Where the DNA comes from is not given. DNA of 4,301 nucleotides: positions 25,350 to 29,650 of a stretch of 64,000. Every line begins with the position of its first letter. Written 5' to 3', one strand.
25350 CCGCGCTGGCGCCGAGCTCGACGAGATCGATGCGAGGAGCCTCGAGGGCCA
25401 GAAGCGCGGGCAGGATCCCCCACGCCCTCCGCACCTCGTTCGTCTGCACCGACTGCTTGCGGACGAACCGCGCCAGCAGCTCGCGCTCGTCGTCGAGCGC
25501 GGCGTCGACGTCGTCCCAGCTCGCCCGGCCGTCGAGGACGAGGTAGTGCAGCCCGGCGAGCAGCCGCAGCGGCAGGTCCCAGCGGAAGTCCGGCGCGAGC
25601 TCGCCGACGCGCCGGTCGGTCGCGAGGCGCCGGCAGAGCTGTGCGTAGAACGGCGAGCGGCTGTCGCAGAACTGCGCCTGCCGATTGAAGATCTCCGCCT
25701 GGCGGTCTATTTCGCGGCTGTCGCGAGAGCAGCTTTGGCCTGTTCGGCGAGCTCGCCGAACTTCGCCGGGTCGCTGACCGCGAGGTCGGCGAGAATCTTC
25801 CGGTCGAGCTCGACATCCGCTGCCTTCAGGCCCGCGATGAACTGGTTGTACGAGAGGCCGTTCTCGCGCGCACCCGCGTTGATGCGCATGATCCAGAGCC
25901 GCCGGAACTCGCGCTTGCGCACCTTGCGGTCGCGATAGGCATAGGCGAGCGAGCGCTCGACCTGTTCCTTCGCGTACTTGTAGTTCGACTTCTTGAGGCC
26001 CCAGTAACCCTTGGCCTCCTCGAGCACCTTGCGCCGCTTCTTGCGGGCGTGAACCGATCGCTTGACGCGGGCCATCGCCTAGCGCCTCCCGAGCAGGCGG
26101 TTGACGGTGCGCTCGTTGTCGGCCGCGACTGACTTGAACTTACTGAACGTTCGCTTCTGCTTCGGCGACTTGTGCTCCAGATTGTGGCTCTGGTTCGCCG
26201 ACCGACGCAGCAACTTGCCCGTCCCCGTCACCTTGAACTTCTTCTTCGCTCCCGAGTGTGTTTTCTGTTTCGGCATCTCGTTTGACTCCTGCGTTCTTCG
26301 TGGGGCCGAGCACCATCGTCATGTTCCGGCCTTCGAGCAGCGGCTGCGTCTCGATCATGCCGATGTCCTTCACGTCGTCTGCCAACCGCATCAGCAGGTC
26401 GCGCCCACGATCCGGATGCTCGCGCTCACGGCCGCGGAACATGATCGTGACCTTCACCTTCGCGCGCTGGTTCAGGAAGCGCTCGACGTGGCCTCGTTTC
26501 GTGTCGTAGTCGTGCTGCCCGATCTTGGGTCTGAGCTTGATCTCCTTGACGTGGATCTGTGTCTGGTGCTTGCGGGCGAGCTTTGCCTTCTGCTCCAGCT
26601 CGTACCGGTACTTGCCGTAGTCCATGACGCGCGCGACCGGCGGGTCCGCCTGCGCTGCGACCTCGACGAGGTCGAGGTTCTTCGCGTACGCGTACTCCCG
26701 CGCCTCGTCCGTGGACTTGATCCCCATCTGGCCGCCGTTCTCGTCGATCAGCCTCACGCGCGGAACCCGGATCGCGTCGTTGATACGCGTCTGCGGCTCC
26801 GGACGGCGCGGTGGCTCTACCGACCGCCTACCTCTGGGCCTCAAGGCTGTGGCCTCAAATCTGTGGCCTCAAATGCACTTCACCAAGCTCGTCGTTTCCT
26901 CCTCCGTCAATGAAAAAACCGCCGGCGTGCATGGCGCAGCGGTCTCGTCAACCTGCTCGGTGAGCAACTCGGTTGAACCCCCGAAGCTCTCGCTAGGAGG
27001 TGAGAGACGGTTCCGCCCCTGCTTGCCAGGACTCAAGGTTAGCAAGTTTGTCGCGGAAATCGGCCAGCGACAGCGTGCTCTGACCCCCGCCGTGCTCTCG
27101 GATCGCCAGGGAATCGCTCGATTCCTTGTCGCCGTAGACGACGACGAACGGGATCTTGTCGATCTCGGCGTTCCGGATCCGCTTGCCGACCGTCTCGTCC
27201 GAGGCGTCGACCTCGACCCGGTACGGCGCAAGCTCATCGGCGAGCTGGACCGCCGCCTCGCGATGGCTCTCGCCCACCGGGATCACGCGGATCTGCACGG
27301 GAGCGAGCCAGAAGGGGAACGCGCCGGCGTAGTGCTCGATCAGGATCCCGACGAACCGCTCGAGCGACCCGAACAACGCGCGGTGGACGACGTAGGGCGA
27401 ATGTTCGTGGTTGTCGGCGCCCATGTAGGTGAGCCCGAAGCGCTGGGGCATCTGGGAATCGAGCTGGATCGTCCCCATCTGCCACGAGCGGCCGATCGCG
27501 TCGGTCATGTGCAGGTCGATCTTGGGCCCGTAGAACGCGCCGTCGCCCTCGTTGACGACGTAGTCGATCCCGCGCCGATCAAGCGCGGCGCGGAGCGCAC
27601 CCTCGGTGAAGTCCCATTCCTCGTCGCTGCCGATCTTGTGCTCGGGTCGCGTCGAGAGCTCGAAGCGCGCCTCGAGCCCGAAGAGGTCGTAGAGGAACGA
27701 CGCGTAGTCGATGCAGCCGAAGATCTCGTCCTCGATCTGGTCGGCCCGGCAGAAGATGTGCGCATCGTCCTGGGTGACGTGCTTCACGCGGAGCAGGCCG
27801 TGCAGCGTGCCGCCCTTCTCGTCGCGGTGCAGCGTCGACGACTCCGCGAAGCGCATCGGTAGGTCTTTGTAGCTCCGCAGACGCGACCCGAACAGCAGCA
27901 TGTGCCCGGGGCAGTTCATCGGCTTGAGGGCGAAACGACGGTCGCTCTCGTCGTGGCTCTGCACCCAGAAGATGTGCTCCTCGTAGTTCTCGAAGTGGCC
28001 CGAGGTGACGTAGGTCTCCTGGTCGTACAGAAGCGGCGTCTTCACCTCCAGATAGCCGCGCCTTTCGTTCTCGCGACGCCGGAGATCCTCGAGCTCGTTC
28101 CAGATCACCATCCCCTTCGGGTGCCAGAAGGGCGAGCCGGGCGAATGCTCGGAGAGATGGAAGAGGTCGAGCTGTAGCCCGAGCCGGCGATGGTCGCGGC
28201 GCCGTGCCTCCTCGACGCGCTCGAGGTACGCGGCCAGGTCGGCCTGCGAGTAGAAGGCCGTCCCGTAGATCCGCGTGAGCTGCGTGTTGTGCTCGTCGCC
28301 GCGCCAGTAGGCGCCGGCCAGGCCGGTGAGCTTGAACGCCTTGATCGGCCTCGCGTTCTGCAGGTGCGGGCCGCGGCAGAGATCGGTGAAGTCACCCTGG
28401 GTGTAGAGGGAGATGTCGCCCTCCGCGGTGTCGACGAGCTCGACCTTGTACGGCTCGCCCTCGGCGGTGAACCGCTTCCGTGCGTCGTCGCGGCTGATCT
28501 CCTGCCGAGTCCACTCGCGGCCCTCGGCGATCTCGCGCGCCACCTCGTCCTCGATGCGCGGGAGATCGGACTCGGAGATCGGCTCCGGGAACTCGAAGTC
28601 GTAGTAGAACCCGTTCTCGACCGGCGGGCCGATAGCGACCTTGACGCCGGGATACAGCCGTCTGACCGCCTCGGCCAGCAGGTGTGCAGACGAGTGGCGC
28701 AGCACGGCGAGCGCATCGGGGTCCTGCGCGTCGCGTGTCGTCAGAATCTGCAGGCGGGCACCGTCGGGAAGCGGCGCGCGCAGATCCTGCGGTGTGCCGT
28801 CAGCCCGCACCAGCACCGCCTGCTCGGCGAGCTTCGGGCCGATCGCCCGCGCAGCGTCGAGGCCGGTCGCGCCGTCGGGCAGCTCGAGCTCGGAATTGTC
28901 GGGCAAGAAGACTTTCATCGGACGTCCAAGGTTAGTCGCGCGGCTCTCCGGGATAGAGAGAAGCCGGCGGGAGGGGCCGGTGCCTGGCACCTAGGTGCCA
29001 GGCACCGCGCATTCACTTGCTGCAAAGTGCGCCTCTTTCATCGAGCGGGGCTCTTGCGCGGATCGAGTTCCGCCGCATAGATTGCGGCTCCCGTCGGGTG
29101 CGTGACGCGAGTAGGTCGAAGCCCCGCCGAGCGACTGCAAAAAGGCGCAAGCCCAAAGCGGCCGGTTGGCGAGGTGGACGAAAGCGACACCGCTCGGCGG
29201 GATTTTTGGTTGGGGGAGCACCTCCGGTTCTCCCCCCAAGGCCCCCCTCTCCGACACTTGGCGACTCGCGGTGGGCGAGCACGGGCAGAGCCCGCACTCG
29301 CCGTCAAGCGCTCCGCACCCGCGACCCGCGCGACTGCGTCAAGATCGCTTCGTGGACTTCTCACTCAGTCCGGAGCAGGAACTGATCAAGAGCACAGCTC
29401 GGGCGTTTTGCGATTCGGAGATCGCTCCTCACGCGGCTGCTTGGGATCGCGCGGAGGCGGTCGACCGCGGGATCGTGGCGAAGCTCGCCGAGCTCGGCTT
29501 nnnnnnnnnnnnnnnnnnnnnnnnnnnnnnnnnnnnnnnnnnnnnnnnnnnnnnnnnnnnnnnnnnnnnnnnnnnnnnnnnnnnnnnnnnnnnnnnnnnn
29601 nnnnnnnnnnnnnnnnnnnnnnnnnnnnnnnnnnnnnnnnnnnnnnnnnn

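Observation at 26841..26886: Cascade of three UUG-initiated 5-codon mini-ORFs leading into the UUG start of infC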

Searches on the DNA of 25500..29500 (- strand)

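Call 4: search_rna_families(source=window, start=25500, end=29500, threshold=evalue, max_evalue=10, show_alignments=3)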
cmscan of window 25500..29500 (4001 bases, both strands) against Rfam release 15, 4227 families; matches with E-value up to 10: 8.
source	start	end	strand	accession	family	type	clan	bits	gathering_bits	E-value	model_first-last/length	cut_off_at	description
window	28973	29013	+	RF04085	mir-1271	Gene; miRNA;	-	24.9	80.5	0.023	1-77/77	no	mir-1271 microRNA precursor family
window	28975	29011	-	RF03710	mir-1451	Gene; miRNA;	-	24.6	85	1.2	1-92/92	no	mir-1451 microRNA precursor family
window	28977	29008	+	RF03238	mir-1542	Gene; miRNA;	-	24.1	70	0.1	1-72/72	no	mir-1542 microRNA precursor family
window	28953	29025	+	RF00765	mir-337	Gene; miRNA;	-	22.5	80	0.18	1-93/93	no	mir-337 microRNA precursor family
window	28972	29012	-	RF04085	mir-1271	Gene; miRNA;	-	20.6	80.5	0.44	1-77/77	no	mir-1271 microRNA precursor family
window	26907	27030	-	RF00558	L20_leader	Cis-reg; leader;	-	18.6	58.7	3.1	1-127/127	no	Ribosomal protein L20 leader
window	28727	28817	+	RF01383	GRIK4_3p_UTR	Gene;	-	17.6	38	4.4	1-94/94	no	GRIK4 3 prime UTR element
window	28968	29041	-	RF02100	tfoR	Gene; sRNA;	-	14.5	70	6.2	1-101/101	no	Translational regulator of tfoXVC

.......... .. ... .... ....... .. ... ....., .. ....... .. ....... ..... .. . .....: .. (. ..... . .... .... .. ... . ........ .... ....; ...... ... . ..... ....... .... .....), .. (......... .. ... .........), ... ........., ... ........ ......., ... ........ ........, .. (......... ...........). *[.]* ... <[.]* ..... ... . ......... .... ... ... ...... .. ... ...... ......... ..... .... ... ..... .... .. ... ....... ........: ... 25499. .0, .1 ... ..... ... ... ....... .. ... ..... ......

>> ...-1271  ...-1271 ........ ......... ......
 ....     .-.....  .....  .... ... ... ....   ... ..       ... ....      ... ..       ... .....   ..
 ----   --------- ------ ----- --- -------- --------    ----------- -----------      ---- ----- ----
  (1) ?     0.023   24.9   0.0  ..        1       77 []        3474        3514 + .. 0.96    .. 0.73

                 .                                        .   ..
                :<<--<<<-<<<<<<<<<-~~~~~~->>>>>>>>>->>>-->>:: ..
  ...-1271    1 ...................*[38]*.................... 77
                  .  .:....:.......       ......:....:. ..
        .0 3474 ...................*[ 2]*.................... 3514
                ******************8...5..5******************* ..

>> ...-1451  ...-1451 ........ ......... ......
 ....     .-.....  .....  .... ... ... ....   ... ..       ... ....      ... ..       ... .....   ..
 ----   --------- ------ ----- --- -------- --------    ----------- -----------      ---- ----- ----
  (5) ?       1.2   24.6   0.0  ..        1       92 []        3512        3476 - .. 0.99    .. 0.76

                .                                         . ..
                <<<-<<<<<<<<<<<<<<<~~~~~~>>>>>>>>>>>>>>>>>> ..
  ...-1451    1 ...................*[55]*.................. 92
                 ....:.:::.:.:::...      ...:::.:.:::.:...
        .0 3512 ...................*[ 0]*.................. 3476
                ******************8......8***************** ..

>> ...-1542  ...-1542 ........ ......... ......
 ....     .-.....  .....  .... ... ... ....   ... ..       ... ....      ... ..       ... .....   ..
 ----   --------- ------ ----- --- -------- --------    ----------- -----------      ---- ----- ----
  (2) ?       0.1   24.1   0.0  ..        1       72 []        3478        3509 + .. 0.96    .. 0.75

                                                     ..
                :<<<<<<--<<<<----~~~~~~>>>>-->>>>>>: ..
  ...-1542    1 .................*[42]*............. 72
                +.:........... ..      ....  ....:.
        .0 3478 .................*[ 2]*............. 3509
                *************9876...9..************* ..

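Call 7: search_rna_families(source=window, start=26780, end=27060, threshold=evalue, max_evalue=10, show_alignments=3)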
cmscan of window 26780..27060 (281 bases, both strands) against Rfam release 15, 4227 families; matches with E-value up to 10: 3.
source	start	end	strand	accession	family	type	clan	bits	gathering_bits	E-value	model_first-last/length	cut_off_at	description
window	26907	27030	-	RF00558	L20_leader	Cis-reg; leader;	-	18.6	58.7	0.22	1-127/127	no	Ribosomal protein L20 leader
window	26791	26857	+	RF03903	mir-679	Gene; miRNA;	-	13.9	80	4.7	1-74/74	no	mir-679 microRNA precursor family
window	26912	27036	-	RF02870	ncS035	Gene; sRNA;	-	9.4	79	7.5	1-168/168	no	Burkholderia sRNA 35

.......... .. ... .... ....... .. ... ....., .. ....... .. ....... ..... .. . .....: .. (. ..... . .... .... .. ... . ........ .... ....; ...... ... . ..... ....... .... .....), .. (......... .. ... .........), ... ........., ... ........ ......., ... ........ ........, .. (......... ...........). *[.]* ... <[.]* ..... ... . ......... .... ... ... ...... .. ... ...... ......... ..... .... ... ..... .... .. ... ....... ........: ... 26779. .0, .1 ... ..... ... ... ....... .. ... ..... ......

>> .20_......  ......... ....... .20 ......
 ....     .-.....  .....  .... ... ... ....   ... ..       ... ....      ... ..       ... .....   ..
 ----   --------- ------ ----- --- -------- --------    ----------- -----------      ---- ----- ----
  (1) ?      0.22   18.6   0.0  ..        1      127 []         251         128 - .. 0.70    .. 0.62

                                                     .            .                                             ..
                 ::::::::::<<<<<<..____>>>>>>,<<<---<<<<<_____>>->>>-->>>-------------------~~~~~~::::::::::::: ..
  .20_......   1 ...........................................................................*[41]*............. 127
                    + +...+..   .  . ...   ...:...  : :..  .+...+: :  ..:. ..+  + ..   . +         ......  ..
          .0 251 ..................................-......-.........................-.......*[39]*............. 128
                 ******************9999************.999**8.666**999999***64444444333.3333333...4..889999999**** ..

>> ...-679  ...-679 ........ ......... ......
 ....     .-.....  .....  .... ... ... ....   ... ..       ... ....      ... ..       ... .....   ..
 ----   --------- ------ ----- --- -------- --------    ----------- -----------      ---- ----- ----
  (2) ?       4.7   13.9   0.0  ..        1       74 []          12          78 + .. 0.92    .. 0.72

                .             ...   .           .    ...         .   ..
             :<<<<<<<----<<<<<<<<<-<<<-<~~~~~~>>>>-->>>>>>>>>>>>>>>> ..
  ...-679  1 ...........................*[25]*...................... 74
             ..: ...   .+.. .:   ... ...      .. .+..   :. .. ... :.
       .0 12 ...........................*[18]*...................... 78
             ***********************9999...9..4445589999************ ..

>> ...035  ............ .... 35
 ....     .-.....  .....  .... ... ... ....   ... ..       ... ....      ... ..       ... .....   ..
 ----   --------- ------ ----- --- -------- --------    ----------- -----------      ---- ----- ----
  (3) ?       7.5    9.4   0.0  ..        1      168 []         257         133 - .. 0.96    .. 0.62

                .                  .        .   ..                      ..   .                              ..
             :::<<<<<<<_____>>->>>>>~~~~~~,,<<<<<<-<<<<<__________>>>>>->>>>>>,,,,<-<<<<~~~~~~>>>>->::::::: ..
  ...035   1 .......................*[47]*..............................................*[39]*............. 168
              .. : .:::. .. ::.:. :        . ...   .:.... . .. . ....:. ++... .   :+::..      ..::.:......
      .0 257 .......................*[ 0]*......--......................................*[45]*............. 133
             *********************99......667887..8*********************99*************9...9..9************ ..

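Call 33: search_rna_families(sources=[L002, L005, L007, L013, L018, L026, L037, L061, L063, L075], threshold=evalue, max_evalue=10)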
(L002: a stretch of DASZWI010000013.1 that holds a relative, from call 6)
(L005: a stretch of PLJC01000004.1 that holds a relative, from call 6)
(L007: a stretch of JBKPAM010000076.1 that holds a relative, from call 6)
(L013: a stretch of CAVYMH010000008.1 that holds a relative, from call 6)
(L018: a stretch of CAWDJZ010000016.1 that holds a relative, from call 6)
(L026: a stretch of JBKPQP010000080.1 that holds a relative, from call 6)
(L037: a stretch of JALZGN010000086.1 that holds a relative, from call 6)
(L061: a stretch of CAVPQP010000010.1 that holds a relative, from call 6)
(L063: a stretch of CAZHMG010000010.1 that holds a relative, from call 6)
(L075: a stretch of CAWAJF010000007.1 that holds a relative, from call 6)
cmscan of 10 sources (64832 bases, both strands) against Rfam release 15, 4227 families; matches with E-value up to 10: 8.
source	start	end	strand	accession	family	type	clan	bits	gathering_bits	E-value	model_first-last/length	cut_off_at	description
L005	2837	2957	+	RF00558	L20_leader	Cis-reg; leader;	-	28.5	58.7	0.17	1-127/127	no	Ribosomal protein L20 leader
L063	4521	4614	-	RF02794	Pab19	Gene; snRNA; snoRNA; HACA-box;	-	24.4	55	8.6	1-102/102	no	Pab19 RNA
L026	2847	2965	+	RF00558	L20_leader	Cis-reg; leader;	-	23.7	58.7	2.7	1-127/127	no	Ribosomal protein L20 leader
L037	1134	1191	-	RF01781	ASdes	Gene; sRNA;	-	23.6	40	0.58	1-68/68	no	ASdes TB sRNA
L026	2873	2960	+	RF02837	anti-hemB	Gene; sRNA;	-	22.9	49.5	0.54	1-81/81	no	Burkholderia RNA 7 (anti-hemB)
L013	2846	2965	+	RF00558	L20_leader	Cis-reg; leader;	-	22.5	58.7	5.6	1-127/127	no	Ribosomal protein L20 leader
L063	5827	5922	+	RF02791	CcsR1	Gene; sRNA;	-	21.7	65.3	0.71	1-83/83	no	Conserved CCUCCUCCC motif stress-induced RNA 1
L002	265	292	+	RF00382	DnaX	Cis-reg; frameshift_element;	-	19.1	35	9.9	33-60/65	no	DnaX ribosomal frameshifting element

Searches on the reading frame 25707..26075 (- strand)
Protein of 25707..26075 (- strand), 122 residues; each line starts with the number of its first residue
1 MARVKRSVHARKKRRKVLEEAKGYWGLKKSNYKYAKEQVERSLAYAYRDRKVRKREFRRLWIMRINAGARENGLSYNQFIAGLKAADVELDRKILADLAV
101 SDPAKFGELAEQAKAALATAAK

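Call 46: search_protein_families(library=pfam, proteins=[window:25707-26075:-])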
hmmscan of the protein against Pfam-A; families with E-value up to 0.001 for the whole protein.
window:25707-26075:- (122 aa): 1 family
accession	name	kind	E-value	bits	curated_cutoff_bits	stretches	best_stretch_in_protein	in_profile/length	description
PF00453.23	Ribosomal_L20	-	2.2e-45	153.6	30.8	1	3-109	1-107/107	Ribosomal protein L20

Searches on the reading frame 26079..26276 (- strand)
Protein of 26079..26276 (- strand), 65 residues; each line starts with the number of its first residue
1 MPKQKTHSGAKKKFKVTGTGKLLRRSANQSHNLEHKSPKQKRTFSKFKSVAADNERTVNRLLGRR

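Call 46: search_protein_families(library=pfam, proteins=[window:26079-26276:-])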
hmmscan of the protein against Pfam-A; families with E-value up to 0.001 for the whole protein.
window:26079-26276:- (65 aa): 1 family
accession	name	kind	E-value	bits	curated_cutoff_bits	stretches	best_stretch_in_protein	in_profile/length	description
PF01632.24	Ribosomal_L35p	-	3e-20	72.8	28.9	1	2-62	1-61/61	Ribosomal protein L35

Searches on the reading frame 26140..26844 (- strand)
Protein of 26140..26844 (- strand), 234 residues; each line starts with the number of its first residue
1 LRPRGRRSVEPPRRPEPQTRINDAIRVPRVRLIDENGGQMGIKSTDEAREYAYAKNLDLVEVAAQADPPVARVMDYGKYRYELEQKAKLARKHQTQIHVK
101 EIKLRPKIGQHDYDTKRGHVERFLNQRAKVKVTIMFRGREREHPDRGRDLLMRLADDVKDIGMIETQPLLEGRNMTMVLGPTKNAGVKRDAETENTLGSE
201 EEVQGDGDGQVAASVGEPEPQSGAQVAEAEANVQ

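Call 6: find_related_loci(query=window:26140-26844:-, collection=genome_contigs, flank=3000)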
Query window:26140-26844:- (234 aa) in genome_contigs; peptide patterns used: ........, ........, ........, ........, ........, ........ (x = any residue, [..] = any of these).
600 stretches matched a pattern (row limit reached: there are more); 593 encode a relative of the query (tblastn E <= 1e-3); the best 80 are kept; 80 distinct loci.
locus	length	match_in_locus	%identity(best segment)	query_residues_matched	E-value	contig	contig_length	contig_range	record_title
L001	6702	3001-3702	99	1-234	4e-154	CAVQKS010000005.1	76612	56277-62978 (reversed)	MAG: uncultured Thermoleophilia bacterium isolate MFD00031.bin.2.126 genome assembly, contig: contig_31447, whole genome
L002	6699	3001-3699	89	1-234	1e-133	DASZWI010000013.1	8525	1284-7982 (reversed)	MAG TPA_asm: Gaiellaceae bacterium isolate SMAG_U6153 k141_584527, whole genome shotgun sequence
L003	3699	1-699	85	1-234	1e-130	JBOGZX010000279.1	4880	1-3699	MAG: Gaiellaceae bacterium isolate TC-S_metawrap_bin.185 k127_1889004, whole genome shotgun sequence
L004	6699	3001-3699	84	1-234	5e-127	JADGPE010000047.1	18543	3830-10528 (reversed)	MAG: Thermoleophilia bacterium isolate Chersky.18_23 contig-100_576, whole genome shotgun sequence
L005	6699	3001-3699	76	1-233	4e-113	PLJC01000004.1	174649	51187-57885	MAG: Actinomycetota bacterium isolate palsa_556 73.20110800_P2D.27_contig_131, whole genome shotgun sequence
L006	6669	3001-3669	76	1-223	6e-110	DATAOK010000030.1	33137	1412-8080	MAG TPA_asm: Gaiellaceae bacterium isolate SMAG_U7043 k141_3142540, whole genome shotgun sequence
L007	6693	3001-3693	74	4-233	3e-108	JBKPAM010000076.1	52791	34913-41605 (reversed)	MAG: Actinomycetota bacterium isolate GB_HAYS_MAG_00003 GB_HAYS_000000242850, whole genome shotgun sequence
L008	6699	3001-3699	73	1-233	2e-108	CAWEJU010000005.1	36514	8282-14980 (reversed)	MAG: uncultured Actinomycetes bacterium isolate MFD08669.bin.2.94 genome assembly, contig: contig_14103, whole genome sh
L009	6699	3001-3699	73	1-233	6e-108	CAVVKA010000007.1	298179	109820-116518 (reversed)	MAG: uncultured Actinomycetes bacterium isolate MFD08669.bin.2.27 genome assembly, contig: contig_649, whole genome shot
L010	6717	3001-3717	72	3-233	4e-107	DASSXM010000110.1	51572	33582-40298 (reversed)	MAG TPA_asm: Gaiellaceae bacterium isolate SMAG_U650 k141_776097, whole genome shotgun sequence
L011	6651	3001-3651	76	18-233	2e-106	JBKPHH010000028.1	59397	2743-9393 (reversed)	MAG: Actinomycetota bacterium isolate HAY_GB_MAG_00015 HAY_GB_000000449573, whole genome shotgun sequence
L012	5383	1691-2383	73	4-233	2e-105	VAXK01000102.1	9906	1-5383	MAG: Actinobacteria bacterium isolate AC_30 14_1009_12_20cm_scaffold_7511, whole genome shotgun sequence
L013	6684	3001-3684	71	4-231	4e-105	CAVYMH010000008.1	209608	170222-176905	MAG: uncultured Actinomycetes bacterium isolate MFD05747.bin.2.119 genome assembly, contig: contig_801, whole genome sho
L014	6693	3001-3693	70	4-233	9e-105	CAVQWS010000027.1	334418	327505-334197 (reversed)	MAG: uncultured Actinomycetes bacterium isolate MFD00392.bin.1.367 genome assembly, contig: contig_9062, whole genome sh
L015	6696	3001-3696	71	1-233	5e-105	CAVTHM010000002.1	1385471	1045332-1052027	MAG: uncultured Thermoleophilia bacterium isolate MFD05942.bin.2.20 genome assembly, contig: contig_19845, whole genome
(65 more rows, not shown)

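Call 28: find_related_loci(query=window:26140-26844:-, collection=metagenome_contigs, flank=1500)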
Query window:26140-26844:- (234 aa) in metagenome_contigs; peptide patterns used: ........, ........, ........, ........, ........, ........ (x = any residue, [..] = any of these).
600 stretches matched a pattern (row limit reached: there are more); 594 encode a relative of the query (tblastn E <= 1e-3); the best 80 are kept; 80 distinct loci.
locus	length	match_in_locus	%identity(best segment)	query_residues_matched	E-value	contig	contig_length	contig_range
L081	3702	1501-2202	87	1-234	7e-135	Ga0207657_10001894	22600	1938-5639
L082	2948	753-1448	87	1-233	2e-133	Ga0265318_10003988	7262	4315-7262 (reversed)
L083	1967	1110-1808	88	1-234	7e-137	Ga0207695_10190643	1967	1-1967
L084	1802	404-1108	85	1-234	3e-136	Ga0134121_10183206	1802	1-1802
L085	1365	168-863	84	1-234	2e-136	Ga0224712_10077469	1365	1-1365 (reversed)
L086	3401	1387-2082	83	1-233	3e-128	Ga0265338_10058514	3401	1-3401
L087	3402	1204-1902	81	1-234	7e-125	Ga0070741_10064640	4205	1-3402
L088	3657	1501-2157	87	1-217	6e-124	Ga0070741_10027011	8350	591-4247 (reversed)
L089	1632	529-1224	79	1-233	3e-127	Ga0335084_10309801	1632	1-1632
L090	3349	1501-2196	79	1-233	7e-117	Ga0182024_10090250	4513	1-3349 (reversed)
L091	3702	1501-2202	78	1-234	5e-116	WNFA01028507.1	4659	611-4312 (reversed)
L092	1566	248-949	77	1-234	3e-123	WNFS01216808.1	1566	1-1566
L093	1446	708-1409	78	1-231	7e-123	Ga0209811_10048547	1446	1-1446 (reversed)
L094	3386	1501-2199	75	1-233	2e-114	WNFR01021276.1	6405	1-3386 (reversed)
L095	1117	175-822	82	18-234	4e-123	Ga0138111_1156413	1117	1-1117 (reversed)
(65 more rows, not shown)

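Call 46: search_protein_families(library=pfam, proteins=[window:26140-26844:-])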
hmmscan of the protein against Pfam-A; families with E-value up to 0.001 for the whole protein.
window:26140-26844:- (234 aa): 2 families
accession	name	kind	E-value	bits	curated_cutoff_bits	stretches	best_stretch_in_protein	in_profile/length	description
PF00707.27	IF3_C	-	1.2e-33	115.4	34.8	1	97-181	1-85/86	Translation initiation factor IF-3, C-terminal domain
PF05198.21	IF3_N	-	2e-27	95.6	26.9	1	21-88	1-68/70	Translation initiation factor IF-3, N-terminal domain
